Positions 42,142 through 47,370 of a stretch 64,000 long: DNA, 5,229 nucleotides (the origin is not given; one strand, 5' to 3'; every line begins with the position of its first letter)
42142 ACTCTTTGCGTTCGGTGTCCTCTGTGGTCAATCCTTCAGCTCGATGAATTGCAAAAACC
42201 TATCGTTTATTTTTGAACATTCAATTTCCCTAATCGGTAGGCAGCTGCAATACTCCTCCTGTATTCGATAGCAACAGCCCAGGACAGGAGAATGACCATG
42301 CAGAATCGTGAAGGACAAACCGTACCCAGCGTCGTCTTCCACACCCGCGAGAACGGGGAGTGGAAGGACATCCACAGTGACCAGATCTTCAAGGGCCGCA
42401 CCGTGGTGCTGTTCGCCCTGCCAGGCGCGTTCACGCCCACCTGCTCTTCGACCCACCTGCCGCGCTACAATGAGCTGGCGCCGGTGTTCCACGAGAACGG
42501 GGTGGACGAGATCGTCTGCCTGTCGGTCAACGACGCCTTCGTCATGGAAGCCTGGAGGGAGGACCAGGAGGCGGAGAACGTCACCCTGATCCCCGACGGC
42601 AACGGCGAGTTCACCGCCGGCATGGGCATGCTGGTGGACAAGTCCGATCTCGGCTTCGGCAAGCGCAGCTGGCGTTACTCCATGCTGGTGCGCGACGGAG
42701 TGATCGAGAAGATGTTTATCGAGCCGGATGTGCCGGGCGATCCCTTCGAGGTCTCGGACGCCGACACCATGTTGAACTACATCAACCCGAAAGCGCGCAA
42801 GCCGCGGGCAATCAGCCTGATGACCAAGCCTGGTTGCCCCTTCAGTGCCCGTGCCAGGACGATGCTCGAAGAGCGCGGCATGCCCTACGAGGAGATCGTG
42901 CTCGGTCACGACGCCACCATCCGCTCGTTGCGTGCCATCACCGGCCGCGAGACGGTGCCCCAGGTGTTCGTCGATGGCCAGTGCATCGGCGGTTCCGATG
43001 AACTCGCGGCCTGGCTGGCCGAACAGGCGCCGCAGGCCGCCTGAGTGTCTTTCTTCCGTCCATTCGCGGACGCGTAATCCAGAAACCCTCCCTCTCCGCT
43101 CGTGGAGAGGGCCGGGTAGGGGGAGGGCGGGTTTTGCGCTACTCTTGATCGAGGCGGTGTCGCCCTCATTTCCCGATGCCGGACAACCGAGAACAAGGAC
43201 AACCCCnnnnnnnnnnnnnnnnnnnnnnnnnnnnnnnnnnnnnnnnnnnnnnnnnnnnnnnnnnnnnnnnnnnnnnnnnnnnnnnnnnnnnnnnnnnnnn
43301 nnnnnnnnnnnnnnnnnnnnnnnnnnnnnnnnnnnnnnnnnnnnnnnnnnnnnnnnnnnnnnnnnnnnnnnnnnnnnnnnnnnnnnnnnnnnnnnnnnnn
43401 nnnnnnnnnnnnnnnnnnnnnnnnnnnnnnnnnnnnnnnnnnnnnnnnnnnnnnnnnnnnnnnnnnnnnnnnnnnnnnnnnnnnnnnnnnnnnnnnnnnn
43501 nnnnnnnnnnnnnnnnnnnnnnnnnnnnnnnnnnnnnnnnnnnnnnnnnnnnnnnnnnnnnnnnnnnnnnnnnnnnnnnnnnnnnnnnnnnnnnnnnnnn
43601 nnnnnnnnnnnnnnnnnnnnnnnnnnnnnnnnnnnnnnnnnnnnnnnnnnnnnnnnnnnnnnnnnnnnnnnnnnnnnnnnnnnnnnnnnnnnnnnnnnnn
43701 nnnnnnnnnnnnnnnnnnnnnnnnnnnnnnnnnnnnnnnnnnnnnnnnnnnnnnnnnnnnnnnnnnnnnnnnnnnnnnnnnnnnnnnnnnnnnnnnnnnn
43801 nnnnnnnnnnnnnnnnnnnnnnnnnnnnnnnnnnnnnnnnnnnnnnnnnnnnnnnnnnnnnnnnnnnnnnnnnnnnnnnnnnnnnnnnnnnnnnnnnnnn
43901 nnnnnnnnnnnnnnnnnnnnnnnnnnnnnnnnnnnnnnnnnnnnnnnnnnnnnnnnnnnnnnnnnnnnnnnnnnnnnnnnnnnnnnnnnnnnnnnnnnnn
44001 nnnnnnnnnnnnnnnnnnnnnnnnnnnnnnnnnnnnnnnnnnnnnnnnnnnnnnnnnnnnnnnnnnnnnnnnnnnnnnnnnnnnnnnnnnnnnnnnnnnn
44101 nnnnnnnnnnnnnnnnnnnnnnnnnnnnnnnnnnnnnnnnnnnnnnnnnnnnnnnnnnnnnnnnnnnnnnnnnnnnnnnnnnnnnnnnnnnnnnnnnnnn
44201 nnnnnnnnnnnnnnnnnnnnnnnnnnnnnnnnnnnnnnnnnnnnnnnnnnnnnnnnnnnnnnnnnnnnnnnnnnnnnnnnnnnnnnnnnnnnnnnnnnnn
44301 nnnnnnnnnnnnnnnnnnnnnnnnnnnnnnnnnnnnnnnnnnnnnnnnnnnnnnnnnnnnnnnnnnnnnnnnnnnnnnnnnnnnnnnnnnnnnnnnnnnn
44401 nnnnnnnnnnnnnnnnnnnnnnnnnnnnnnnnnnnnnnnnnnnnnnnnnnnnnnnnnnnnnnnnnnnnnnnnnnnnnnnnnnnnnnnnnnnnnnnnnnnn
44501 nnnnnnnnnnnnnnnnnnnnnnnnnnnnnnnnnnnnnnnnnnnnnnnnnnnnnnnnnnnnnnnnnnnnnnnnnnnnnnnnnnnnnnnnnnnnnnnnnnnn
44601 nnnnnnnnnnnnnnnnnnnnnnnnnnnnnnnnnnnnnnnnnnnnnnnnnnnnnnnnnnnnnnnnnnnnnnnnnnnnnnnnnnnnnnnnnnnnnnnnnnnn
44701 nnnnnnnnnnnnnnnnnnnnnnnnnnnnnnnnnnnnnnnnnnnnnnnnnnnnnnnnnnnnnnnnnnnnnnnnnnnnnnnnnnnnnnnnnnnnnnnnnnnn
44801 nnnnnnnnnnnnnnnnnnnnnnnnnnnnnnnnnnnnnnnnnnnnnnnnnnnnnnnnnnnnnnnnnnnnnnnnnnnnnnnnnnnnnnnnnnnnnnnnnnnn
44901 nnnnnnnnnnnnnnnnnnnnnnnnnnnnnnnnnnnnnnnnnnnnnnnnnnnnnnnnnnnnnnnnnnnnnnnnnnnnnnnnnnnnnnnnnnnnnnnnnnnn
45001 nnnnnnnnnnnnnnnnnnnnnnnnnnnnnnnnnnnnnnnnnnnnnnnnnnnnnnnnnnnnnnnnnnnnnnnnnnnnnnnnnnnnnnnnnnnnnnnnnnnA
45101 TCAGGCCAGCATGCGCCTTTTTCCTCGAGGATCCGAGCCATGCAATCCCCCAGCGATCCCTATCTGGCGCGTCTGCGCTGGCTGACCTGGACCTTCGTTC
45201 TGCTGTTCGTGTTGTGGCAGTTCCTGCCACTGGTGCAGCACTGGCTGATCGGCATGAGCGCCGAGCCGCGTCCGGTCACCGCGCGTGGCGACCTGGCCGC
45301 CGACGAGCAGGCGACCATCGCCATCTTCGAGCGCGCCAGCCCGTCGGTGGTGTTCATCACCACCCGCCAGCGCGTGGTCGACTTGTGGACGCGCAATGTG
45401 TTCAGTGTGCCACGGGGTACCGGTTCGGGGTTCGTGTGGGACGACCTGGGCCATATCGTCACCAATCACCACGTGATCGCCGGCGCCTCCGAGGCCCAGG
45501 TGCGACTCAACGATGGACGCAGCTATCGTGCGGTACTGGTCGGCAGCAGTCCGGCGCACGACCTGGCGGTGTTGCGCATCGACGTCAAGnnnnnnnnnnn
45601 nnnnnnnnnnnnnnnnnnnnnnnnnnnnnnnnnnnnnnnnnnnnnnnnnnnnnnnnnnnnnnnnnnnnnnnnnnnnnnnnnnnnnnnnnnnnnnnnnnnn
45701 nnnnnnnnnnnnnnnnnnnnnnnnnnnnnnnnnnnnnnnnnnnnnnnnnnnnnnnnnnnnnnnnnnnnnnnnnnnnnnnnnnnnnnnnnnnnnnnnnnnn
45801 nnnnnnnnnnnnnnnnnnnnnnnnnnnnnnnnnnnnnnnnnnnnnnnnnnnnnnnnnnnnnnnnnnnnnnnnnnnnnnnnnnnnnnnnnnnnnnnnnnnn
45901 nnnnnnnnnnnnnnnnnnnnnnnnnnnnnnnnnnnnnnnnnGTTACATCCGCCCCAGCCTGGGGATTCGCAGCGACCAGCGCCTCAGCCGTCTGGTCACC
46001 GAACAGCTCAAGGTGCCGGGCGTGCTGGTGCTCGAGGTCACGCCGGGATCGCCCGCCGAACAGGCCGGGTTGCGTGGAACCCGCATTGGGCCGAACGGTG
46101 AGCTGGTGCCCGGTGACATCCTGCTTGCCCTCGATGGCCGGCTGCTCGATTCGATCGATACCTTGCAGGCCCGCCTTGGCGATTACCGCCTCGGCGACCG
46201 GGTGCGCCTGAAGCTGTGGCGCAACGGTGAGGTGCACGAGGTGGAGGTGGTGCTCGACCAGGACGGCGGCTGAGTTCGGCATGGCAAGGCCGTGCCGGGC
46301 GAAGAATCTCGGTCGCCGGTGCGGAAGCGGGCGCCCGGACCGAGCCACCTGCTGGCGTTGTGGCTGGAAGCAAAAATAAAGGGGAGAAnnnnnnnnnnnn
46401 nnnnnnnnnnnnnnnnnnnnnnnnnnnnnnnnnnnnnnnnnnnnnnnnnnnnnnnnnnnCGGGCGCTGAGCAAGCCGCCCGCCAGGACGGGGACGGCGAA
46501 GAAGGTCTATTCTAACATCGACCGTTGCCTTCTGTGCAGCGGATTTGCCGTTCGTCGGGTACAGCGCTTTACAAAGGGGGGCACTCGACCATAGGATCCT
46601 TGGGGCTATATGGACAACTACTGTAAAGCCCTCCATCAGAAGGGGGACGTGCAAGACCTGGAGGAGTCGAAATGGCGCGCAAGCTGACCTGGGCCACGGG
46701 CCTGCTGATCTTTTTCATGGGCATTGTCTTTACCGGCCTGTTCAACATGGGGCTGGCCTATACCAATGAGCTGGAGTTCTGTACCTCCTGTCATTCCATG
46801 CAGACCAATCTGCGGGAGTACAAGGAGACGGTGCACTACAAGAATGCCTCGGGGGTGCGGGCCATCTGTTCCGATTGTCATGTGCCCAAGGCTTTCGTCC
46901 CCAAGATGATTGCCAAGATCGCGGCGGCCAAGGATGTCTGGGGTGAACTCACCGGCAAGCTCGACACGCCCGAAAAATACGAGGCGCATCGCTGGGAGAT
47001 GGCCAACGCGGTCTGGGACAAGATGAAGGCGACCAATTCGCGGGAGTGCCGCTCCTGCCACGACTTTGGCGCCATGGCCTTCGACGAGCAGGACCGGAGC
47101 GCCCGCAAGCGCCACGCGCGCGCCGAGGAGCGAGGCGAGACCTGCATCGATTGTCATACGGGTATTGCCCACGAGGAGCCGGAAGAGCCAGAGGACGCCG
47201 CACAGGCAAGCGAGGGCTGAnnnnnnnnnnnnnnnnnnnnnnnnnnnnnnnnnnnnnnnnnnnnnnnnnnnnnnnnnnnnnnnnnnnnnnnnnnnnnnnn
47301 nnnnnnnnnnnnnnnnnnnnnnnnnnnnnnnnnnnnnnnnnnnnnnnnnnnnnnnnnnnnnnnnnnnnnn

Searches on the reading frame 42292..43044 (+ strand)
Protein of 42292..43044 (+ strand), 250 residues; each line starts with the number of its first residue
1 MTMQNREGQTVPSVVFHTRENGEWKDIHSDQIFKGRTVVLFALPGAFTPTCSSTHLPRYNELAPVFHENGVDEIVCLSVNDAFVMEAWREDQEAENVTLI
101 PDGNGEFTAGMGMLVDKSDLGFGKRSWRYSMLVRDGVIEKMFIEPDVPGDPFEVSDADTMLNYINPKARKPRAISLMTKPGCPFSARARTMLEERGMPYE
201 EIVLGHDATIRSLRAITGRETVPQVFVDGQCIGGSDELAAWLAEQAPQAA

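Call 80: search_protein_families(library=pfam, proteins=[window:42292-43044:+], max_evalue=0.00001)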
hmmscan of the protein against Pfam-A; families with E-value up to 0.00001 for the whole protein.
window:42292-43044:+ (250 aa): 5 families
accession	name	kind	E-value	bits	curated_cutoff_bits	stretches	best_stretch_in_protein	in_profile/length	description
PF08534.16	Redoxin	-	6.4e-31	107.6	26.6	1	7-161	2-148/148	Redoxin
PF00462.30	Glutaredoxin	-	9.3e-16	58.2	22.9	1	175-232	2-60/60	Glutaredoxin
PF00578.27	AhpC-TSA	-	6.9e-12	45.8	26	1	20-133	11-115/124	AhpC/TSA family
PF13417.12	GST_N_3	-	9.3e-12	45.6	22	1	176-248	1-73/75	Glutathione S-transferase, N-terminal domain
PF13409.12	GST_N_2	-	8.9e-10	39.5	25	1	182-245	2-70/70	Glutathione S-transferase, N-terminal domain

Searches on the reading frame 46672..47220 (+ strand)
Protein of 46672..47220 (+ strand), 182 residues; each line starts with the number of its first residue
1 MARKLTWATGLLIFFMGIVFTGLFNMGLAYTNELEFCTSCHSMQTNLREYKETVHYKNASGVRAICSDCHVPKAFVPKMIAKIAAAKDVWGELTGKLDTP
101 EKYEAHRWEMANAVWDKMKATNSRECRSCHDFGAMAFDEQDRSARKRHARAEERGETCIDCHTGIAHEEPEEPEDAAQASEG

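Call 3: search_protein_families(library=pfam, proteins=[window:46672-47220:+], max_evalue=0.01)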
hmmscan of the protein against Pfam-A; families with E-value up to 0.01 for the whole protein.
window:46672-47220:+ (182 aa): 9 families
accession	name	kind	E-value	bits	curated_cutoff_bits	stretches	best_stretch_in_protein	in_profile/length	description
PF03264.19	Cytochrom_NNT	-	2.6e-70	236.1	24.1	1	6-171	8-173/174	NapC/NirT cytochrome c family, N-terminal region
PF14522.11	Cytochrome_C7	-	4e-08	33.4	24.8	2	122-168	12-54/67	Cytochrome c7 and related cytochrome c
PF22113.1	Mtrc-MtrF_II-IV_dom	-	5.2e-07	29.8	30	1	35-169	7-134/176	Outer membrane cytochrome MtrC/MtrF-like, domains II/IV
PF02085.21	Cytochrom_CIII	-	2.4e-06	28.2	22.9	0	119-174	42-94/101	Class III cytochrome C family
PF14537.11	Cytochrom_c3_2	-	5.7e-06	27.1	25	0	115-164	18-66/79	Cytochrome c3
PF03110.19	SBP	-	0.00033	21.3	27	1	118-154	34-71/75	SBP domain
PF22678.1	Cytochrom_c_NrfB-like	-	0.0018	19.1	27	0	32-73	31-68/89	Cytochrome c-type protein NrfB-like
PF09699.15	Paired_CXXCH_1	-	0.0033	17.5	20.6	0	37-74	9-40/41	Doubled CXXCH motif (Paired_CXXCH_1)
PF05495.17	zf-CHY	-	0.0068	17.2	31.3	0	125-163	20-63/68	CHY zinc finger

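Call 4: search_protein_families(library=ncbifam, proteins=[window:46672-47220:+], max_evalue=0.01)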
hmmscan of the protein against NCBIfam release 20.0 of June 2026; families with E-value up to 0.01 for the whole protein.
window:46672-47220:+ (182 aa): 9 families
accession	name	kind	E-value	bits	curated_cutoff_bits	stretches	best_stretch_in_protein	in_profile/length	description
TIGR02161.1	napC_nirT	subfamily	2.1e-66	223.3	310.6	1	11-171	22-183/185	periplasmic nitrate (or nitrite) reductase c-type cytochrome, NapC/NirT family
TIGR02162.1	torC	equivalog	2.5e-65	221.2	478.2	1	14-173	24-184/387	pentaheme c-type cytochrome TorC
NF007906.0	PRK10617.1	equivalog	2.6e-61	207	349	1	4-171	23-192/200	cytochrome c-type protein NapC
NF011606.0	PRK15032.1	equivalog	3.1e-51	174.7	455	1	16-171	27-183/390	pentaheme c-type cytochrome TorC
TIGR03153.1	cytochr_NrfH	equivalog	3.6e-15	56.2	134.2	1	13-167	8-138/138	cytochrome c nitrite reductase small subunit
TIGR04257.1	nanowire_3heme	domain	0.00012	22.2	40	0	110-164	10-60/75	c(7)-type cytochrome triheme domain-containing protein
TIGR03508.1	decahem_SO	subfamily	0.00036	20.1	192.2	0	31-76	114-156/258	DmsE family decaheme c-type cytochrome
TIGR01905.1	paired_CXXCH_1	subfamily_domain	0.002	18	25.2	0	122-131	5-14/41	doubled CXXCH domain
TIGR03146.1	cyt_nit_nrfB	equivalog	0.0022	18.3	166.6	0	122-168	10-53/145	cytochrome c nitrite reductase pentaheme subunit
